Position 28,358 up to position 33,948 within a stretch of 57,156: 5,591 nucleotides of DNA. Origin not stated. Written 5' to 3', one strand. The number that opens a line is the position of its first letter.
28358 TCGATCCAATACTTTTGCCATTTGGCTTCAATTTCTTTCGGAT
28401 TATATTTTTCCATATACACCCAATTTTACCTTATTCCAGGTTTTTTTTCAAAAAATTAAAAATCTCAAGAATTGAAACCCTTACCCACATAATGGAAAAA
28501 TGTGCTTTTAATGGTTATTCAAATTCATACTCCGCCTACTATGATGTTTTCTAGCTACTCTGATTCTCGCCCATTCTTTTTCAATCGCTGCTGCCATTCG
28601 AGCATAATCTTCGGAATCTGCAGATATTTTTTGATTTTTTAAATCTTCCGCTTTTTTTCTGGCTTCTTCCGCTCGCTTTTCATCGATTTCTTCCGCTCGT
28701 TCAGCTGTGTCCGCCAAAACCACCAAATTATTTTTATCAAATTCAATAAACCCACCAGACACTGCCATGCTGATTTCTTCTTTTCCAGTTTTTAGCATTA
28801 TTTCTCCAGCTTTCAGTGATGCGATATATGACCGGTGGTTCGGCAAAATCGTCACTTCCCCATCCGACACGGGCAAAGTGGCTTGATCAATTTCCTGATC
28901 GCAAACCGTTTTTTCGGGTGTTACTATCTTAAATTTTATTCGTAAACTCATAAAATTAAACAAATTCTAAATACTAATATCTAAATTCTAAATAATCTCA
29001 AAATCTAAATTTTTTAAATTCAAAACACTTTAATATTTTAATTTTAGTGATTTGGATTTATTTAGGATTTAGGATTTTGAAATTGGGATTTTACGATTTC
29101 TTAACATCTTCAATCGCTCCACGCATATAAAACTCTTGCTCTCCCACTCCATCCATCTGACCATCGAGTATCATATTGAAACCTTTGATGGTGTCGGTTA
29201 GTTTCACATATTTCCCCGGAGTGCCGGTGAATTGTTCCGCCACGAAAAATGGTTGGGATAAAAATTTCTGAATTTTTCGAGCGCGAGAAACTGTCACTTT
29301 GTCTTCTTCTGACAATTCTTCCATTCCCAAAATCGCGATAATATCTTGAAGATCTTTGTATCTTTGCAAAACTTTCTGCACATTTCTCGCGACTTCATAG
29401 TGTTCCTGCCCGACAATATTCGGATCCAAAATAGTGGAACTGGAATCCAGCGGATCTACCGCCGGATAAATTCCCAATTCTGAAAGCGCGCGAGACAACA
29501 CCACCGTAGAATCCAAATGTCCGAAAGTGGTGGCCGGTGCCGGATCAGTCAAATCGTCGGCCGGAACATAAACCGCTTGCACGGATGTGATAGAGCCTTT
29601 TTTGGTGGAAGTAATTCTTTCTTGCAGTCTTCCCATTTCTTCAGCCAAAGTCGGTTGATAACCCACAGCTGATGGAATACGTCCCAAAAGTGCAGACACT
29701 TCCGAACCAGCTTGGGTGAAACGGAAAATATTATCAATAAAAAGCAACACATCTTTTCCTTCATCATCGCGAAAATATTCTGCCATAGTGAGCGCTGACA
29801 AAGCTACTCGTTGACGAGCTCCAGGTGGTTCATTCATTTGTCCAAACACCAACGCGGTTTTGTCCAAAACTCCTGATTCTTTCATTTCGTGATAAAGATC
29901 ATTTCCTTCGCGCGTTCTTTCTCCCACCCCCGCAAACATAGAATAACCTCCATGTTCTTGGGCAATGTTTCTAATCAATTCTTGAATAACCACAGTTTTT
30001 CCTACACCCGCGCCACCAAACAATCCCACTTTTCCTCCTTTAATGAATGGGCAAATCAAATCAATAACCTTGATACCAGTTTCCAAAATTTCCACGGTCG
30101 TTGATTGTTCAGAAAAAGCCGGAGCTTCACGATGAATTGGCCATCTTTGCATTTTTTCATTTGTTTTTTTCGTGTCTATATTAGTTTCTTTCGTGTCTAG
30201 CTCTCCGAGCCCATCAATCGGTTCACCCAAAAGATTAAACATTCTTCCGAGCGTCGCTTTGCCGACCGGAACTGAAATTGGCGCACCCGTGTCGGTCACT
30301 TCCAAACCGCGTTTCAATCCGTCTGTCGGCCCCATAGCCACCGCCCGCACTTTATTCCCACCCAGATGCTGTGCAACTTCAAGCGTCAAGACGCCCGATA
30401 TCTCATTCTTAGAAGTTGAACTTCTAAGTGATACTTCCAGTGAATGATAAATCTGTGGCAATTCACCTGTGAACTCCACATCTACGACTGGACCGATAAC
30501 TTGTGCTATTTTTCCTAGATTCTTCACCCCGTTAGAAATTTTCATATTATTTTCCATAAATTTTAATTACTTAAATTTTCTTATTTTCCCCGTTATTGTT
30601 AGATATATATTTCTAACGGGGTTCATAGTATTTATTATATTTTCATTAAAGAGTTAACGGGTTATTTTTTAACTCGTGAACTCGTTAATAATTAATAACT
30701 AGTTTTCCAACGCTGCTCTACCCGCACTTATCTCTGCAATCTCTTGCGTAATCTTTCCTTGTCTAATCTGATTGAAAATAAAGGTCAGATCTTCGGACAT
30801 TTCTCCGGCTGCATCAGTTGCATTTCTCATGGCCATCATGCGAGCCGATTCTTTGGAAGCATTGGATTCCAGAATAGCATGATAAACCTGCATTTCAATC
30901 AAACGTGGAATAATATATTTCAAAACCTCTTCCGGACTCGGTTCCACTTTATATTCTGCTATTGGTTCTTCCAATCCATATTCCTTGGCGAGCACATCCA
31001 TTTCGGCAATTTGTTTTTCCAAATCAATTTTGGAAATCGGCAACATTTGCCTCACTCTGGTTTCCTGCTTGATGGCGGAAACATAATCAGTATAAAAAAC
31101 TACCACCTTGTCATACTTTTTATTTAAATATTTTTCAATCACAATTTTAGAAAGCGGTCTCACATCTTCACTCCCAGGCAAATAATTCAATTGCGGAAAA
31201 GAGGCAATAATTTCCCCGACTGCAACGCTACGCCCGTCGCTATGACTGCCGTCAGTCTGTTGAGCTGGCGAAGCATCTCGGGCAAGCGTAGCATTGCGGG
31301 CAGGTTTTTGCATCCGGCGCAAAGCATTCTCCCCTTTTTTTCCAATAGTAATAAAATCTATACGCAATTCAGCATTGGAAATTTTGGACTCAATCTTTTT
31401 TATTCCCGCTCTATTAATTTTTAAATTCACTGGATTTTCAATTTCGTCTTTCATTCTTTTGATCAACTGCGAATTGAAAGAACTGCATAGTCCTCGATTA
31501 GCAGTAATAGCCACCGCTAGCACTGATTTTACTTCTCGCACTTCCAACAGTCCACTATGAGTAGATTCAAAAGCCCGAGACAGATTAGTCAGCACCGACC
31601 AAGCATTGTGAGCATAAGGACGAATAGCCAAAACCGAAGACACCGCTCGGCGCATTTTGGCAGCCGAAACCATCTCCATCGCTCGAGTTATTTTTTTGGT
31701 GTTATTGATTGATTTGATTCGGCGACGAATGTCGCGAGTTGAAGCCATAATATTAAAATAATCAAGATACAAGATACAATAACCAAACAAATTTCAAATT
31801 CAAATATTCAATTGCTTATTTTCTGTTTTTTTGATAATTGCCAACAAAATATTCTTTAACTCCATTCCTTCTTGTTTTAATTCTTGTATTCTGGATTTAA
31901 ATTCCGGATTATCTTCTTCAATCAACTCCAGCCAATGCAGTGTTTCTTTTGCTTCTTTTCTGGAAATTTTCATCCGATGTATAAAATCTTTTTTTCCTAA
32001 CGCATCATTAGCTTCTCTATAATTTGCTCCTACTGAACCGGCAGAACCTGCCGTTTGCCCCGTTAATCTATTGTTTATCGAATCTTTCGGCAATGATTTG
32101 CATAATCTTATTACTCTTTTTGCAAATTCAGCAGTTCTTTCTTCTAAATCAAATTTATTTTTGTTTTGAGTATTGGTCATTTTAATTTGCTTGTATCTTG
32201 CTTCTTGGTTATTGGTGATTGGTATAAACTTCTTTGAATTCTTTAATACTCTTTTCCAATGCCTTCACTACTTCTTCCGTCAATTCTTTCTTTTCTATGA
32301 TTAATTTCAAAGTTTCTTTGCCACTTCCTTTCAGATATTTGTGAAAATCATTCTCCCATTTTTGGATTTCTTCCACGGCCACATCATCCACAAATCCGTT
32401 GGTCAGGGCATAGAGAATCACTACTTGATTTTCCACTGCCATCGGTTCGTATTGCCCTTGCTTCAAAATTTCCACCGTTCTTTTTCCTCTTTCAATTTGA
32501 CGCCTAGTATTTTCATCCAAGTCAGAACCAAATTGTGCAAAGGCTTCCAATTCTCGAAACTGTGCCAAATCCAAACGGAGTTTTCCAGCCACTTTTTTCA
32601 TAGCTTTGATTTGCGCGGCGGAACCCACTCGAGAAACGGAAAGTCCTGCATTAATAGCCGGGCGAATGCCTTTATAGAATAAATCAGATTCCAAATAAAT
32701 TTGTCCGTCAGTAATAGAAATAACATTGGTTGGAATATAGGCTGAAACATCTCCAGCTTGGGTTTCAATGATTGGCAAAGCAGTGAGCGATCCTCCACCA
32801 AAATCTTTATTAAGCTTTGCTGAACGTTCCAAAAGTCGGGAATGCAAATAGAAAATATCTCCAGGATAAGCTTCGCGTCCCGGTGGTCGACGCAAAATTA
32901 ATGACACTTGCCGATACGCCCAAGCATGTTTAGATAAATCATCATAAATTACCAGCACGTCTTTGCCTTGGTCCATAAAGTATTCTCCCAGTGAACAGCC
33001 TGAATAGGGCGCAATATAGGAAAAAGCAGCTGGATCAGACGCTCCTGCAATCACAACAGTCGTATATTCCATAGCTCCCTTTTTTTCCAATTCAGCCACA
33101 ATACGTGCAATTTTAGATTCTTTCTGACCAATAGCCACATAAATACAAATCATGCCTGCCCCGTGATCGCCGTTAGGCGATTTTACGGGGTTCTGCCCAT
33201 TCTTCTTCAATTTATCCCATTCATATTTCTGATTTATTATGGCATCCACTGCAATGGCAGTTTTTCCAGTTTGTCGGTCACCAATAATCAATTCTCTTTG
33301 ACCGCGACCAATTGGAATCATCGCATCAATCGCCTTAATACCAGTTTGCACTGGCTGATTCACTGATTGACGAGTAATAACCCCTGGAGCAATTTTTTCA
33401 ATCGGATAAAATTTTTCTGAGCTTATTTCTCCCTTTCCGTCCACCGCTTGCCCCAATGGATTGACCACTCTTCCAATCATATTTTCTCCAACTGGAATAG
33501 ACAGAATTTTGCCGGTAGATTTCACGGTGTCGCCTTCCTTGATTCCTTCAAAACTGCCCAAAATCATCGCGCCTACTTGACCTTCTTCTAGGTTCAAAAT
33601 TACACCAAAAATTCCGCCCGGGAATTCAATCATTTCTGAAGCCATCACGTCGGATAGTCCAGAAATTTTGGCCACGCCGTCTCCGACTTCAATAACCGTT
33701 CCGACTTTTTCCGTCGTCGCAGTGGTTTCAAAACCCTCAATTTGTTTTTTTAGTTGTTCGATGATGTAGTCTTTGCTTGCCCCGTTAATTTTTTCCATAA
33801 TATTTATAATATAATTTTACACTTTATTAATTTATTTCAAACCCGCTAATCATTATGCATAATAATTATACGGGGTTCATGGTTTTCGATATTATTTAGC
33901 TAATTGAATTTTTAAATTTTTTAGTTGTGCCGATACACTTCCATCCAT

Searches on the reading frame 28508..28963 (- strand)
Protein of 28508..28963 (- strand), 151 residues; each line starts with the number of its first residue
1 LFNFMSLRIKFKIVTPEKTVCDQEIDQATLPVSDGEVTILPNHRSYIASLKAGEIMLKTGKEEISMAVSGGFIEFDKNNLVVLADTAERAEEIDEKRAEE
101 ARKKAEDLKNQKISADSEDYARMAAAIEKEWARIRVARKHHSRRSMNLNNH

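Call 39: search_protein_families(library=pfam, proteins=[window:28508-28963:-], max_evalue=0.0001)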
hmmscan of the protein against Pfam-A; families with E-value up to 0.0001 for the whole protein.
window:28508-28963:- (151 aa): 2 families
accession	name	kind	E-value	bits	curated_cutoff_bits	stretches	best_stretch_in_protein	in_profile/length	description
PF02823.21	ATP-synt_DE_N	-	1.6e-23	82.9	27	1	9-87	1-80/80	ATP synthase, Delta/Epsilon chain, beta-sandwich domain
PF00401.25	ATP-synt_DE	-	5.6e-06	26.9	24.6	1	91-137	1-46/47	ATP synthase, Delta/Epsilon chain, long alpha-helix domain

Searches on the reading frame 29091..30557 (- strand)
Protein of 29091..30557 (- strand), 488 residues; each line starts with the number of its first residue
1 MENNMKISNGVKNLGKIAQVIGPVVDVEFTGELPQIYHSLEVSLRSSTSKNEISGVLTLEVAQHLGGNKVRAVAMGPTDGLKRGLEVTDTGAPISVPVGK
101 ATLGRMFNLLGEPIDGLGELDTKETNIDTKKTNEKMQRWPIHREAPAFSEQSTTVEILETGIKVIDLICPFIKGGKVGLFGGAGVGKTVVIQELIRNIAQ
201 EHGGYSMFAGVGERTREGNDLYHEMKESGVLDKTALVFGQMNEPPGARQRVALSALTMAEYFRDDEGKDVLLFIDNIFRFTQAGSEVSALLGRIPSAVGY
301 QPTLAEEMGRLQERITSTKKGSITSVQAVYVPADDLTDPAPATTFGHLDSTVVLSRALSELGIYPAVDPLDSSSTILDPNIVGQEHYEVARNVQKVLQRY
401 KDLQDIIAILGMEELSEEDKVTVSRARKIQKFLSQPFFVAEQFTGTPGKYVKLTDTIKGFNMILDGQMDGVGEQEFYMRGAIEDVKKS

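Call 92: search_protein_families(library=pfam, proteins=[window:29091-30557:-], max_evalue=0.0001)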
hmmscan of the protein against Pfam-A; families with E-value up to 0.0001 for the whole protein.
window:29091-30557:- (488 aa): 3 families
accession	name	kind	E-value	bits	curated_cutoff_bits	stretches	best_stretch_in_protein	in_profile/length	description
PF00006.31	ATP-synt_ab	-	6.3e-75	251.9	29.5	1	161-374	1-213/213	ATP synthase alpha/beta family, nucleotide-binding domain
PF02874.29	ATP-synt_ab_N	-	1.7e-19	70.5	20.9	1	17-91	1-69/69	ATP synthase alpha/beta family, beta-barrel domain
PF22919.1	ATP-synt_VA_C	-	5.8e-18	65.2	24.7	1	380-465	6-94/101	C-terminal domain of V and A type ATP synthase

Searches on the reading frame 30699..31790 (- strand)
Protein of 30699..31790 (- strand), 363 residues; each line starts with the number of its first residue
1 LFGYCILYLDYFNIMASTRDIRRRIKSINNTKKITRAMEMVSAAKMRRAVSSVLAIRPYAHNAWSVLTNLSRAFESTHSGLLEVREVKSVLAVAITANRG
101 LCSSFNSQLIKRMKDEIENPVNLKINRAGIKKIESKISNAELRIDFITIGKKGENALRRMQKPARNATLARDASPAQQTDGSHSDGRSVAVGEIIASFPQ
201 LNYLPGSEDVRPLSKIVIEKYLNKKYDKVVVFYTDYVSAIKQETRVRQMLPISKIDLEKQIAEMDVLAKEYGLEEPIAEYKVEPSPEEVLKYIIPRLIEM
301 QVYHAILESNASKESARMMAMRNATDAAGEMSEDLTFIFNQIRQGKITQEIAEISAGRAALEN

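Call 92: search_protein_families(library=pfam, proteins=[window:30699-31790:-], max_evalue=0.0001)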
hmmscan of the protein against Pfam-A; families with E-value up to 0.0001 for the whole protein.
window:30699-31790:- (363 aa): 1 family
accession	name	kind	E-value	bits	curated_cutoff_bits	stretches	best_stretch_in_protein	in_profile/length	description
PF00231.24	ATP-synt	-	3.8e-77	260.2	39.9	1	17-361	1-285/285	ATP synthase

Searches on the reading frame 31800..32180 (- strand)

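Call 91: search_protein_families(library=pfam, proteins=[window:31800-32180:-], max_evalue=0.0001)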
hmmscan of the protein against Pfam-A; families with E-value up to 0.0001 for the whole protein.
window:31800-32180:- (126 aa): 1 family
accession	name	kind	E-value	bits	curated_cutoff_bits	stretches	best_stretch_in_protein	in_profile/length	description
PF05635.17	23S_rRNA_IVP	-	9.2e-17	61.6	33.8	1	13-112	6-104/106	23S rRNA-intervening sequence protein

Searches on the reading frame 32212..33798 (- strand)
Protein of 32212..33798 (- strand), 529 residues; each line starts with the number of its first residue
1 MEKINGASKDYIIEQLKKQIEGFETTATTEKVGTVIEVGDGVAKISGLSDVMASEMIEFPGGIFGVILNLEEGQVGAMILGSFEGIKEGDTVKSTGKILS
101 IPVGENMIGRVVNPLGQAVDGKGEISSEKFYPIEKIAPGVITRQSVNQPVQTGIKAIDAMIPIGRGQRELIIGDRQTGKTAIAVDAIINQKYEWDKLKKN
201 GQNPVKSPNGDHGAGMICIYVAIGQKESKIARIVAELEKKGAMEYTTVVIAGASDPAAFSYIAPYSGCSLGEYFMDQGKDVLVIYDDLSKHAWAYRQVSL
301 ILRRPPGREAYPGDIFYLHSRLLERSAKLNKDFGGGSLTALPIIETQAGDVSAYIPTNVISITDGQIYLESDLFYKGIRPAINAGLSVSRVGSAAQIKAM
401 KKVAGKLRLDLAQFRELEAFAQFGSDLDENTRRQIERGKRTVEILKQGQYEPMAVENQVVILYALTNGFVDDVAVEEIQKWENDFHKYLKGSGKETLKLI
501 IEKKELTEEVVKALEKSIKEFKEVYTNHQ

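Call 88: find_homologous_proteins(query=window:32212-33798:-, max_evalue=1e-150)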
Query window:32212-33798:- (529 aa): 7989 proteins with E <= 1e-150 among 8000 candidates; the best 120 are listed.
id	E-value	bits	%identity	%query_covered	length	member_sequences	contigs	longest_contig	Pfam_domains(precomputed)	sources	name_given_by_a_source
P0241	0.0e+0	1158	100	100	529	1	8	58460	PF00306.33,PF02874.30,PF00006.32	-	-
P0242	0.0e+0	1014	86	98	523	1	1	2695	PF00306.33,PF02874.30,PF00006.32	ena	-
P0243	1.9e-296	1002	90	100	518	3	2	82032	PF00306.33,PF02874.30,PF00006.32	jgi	jgi:F-type H+-transporting ATPase subunit alpha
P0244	2.9e-294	995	84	99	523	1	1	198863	PF00306.33,PF02874.30,PF00006.32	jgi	jgi:F-type H+/Na+-transporting ATPase subunit alpha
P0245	6.0e-293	990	83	98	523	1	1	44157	PF00306.33,PF02874.30,PF00006.32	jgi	jgi:F-type H+/Na+-transporting ATPase subunit alpha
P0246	3.1e-287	971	81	100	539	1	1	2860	PF00306.33,PF02874.30,PF00006.32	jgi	jgi:F-type H+/Na+-transporting ATPase subunit alpha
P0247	2.3e-281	952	85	98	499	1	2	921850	PF00306.33,PF02874.30,PF00006.32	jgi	jgi:F-type H+-transporting ATPase subunit alpha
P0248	6.1e-280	947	85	99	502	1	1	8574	PF06745.20,PF00306.33,PF02874.30,PF00006.32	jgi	-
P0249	1.0e-279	947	85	98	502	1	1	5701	PF00306.33,PF02874.30,PF00006.32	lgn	-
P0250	6.1e-279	944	84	98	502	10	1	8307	PF00306.33,PF02874.30,PF00006.32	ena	-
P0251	1.8e-278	942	84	98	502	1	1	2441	PF06745.20,PF00306.33,PF02874.30,PF00006.32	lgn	-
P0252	2.1e-278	942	83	98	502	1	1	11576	PF00306.33,PF02874.30,PF00006.32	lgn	-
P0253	3.6e-278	942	84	98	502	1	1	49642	PF00306.33,PF02874.30,PF00006.32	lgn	-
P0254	1.6e-276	936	84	98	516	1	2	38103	PF00306.33,PF02874.30,PF00006.32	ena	-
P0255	1.8e-276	936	83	98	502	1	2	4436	PF00306.33,PF02874.30,PF00006.32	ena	-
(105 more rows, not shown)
